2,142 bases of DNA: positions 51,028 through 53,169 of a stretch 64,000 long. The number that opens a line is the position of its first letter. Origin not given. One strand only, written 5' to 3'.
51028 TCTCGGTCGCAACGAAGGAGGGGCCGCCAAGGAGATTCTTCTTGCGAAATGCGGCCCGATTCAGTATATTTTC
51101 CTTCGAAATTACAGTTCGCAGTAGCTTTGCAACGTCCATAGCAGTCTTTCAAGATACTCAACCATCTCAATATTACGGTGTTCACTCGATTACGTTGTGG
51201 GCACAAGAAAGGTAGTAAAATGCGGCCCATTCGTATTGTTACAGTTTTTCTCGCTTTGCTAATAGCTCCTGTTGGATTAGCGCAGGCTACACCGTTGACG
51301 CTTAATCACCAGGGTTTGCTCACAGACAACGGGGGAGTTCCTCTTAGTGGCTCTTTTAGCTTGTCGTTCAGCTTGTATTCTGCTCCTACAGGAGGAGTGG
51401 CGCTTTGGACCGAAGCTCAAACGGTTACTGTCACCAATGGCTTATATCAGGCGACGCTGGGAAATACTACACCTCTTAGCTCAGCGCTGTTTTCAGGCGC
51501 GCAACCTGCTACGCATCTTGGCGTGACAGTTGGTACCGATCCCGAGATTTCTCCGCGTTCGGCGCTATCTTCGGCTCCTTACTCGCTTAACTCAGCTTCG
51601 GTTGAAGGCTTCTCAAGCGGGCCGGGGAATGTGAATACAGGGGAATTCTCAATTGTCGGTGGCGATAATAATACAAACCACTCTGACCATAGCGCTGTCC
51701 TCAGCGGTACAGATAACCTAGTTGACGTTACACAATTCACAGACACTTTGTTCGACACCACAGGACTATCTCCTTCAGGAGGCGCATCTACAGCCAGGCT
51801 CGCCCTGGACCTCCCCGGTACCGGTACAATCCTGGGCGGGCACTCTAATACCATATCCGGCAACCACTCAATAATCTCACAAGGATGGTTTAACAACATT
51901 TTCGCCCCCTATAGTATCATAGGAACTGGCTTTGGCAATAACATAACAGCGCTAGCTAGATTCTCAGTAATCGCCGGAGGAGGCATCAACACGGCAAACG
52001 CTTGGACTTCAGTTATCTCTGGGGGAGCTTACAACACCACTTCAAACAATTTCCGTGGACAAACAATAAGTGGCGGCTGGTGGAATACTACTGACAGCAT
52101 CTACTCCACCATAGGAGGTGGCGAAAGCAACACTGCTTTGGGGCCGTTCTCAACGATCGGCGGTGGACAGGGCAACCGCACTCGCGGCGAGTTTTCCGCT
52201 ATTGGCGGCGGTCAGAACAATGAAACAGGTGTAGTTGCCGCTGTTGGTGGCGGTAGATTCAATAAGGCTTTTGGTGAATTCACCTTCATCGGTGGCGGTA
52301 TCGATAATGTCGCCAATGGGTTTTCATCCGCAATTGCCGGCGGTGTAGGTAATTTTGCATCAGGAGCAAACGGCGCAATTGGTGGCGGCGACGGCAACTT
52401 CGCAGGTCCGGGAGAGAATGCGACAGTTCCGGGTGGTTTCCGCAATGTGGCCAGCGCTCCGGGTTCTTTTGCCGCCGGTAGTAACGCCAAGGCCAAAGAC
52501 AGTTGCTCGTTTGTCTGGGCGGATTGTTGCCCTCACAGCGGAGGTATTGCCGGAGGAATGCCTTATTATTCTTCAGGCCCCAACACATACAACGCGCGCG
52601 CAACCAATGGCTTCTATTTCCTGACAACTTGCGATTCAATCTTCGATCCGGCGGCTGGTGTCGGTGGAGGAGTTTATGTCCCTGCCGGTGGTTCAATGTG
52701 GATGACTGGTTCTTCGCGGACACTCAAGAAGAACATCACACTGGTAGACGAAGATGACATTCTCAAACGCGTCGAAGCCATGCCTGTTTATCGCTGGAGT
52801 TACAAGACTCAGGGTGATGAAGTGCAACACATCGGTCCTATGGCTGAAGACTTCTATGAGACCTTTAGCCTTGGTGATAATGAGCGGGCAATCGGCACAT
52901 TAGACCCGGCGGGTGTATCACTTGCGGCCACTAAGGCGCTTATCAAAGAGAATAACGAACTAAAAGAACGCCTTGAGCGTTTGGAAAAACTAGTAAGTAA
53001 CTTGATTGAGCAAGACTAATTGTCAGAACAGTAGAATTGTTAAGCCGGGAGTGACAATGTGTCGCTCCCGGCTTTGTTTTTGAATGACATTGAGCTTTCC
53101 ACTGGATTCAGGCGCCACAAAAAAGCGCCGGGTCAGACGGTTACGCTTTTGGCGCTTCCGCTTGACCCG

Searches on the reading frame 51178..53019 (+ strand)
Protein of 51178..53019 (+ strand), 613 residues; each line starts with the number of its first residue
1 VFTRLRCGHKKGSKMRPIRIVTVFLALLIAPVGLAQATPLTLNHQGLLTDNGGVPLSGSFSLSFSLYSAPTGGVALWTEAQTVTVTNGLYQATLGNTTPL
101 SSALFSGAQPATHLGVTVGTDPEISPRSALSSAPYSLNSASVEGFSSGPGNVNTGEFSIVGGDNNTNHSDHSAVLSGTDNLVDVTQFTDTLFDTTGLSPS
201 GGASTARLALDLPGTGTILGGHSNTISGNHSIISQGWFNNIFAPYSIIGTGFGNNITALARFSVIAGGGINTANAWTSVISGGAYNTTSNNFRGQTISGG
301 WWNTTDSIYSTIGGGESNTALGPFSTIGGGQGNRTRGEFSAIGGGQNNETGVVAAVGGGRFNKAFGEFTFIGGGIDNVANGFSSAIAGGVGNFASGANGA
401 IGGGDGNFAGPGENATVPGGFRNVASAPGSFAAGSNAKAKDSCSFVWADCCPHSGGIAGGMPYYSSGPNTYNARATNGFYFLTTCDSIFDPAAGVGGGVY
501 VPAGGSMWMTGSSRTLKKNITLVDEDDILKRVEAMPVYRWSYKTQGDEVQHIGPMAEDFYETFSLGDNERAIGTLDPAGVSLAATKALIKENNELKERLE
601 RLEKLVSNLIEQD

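Call 25: search_protein_families(library=pfam, proteins=[window:51178-53019:+], max_evalue=0.001)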
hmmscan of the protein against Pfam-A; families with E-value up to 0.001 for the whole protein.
window:51178-53019:+ (613 aa): 1 family
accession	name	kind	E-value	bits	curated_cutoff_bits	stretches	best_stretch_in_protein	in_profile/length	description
PF13884.11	Peptidase_S74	-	1.9e-09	38.1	22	1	512-563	1-53/58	Chaperone of endosialidase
